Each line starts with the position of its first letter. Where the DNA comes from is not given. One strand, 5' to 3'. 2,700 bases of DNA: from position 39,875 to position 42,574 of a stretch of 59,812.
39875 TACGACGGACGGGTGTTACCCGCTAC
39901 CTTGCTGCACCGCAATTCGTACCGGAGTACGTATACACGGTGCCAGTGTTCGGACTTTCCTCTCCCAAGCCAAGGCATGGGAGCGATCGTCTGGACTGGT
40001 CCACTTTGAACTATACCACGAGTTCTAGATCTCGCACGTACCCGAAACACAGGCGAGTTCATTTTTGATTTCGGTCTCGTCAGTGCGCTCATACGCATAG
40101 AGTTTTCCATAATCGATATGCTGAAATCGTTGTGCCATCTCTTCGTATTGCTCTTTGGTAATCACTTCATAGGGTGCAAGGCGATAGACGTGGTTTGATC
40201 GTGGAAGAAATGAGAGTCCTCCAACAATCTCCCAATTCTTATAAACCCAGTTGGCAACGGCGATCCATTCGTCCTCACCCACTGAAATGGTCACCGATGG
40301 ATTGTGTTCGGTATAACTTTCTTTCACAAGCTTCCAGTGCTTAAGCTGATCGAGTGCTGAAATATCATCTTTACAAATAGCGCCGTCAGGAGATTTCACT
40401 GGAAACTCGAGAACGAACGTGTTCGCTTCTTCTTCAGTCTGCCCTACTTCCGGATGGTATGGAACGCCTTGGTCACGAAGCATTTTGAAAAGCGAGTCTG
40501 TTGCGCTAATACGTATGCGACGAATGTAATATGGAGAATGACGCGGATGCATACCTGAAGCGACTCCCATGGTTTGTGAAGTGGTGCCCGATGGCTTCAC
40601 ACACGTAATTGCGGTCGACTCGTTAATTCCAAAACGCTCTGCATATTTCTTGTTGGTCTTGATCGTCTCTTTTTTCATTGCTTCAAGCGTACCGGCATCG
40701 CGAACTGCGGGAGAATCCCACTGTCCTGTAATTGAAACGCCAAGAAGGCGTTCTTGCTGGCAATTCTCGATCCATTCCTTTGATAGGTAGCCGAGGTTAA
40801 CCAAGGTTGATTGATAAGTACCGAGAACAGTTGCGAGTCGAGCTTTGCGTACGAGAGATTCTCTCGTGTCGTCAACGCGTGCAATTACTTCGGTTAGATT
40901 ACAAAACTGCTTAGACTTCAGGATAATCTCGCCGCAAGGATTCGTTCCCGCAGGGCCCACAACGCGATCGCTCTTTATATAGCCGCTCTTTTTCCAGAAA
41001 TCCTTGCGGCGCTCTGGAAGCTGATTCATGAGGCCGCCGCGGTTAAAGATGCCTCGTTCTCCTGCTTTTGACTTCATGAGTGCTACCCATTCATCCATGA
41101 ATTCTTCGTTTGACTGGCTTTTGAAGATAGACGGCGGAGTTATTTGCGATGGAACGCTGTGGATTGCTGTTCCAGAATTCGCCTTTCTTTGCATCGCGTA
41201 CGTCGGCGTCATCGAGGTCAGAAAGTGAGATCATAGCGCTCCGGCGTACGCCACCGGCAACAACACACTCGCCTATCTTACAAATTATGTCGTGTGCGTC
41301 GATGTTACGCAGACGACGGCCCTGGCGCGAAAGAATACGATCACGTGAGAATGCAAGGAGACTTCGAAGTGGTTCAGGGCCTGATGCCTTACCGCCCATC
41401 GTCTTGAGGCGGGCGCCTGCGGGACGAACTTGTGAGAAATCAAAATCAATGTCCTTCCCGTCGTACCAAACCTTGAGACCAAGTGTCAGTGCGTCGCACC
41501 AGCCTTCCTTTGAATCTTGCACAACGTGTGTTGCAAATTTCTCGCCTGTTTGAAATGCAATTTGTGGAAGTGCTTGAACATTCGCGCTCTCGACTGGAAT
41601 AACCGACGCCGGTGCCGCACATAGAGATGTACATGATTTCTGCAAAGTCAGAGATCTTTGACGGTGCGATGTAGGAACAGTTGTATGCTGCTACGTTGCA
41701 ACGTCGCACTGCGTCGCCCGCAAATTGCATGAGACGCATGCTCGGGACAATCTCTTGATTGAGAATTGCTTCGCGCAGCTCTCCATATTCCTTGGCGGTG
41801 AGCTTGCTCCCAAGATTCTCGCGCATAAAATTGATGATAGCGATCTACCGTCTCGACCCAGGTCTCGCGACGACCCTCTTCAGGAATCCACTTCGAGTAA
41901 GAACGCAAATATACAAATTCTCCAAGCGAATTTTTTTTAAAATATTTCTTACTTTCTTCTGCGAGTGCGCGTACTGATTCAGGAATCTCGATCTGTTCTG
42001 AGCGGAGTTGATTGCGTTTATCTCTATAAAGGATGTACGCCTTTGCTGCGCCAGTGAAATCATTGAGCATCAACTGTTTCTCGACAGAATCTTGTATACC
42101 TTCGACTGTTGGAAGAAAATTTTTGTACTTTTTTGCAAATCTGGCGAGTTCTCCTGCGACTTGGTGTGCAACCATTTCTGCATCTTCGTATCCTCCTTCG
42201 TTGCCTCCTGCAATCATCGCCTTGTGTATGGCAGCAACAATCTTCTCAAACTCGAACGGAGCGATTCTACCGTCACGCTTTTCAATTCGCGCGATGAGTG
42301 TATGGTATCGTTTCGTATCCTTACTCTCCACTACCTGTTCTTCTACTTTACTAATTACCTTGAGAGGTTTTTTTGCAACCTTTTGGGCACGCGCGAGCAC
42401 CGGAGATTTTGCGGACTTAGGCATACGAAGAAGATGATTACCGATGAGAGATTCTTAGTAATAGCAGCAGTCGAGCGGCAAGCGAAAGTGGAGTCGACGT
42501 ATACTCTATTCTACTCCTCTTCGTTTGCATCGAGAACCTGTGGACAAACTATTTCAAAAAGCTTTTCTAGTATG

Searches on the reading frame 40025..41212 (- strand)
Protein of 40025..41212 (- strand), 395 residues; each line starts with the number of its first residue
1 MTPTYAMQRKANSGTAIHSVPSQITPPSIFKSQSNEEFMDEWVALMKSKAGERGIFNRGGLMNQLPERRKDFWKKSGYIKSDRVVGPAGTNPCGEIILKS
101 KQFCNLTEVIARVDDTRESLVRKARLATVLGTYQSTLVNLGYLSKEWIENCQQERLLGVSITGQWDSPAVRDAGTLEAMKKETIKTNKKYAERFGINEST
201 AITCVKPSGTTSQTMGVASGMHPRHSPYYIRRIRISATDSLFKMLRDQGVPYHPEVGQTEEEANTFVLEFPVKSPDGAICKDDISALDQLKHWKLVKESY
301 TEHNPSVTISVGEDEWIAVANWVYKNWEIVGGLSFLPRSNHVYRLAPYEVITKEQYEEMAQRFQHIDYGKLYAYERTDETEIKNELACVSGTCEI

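Call 85: search_protein_families(library=pfam, proteins=[window:40025-41212:-], max_evalue=0.01)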
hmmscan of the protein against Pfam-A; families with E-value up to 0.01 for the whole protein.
window:40025-41212:- (395 aa): 1 family
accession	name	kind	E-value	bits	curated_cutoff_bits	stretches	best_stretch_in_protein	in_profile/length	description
PF02867.20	Ribonuc_red_lgC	-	4.2e-06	26.1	23.9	1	179-249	361-434/523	Ribonucleotide reductase, barrel domain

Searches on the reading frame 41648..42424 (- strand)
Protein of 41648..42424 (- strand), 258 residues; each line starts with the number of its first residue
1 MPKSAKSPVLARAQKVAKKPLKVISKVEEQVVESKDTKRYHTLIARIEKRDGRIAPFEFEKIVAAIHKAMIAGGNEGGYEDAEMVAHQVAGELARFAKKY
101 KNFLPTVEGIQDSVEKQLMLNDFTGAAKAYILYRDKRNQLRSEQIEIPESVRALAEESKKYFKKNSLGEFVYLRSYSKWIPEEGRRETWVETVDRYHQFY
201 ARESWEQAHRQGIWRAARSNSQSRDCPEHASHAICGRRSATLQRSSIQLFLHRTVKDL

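Call 85: search_protein_families(library=pfam, proteins=[window:41648-42424:-], max_evalue=0.01)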
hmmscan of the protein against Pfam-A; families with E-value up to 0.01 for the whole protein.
window:41648-42424:- (258 aa): 2 families
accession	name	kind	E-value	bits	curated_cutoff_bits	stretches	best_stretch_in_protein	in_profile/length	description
PF03477.21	ATP-cone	-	1.1e-19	71.2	25.8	1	46-138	2-87/88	ATP cone domain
PF17975.6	RNR_Alpha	-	2.6e-10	41.2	26.4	1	155-198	10-51/101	Ribonucleotide reductase alpha domain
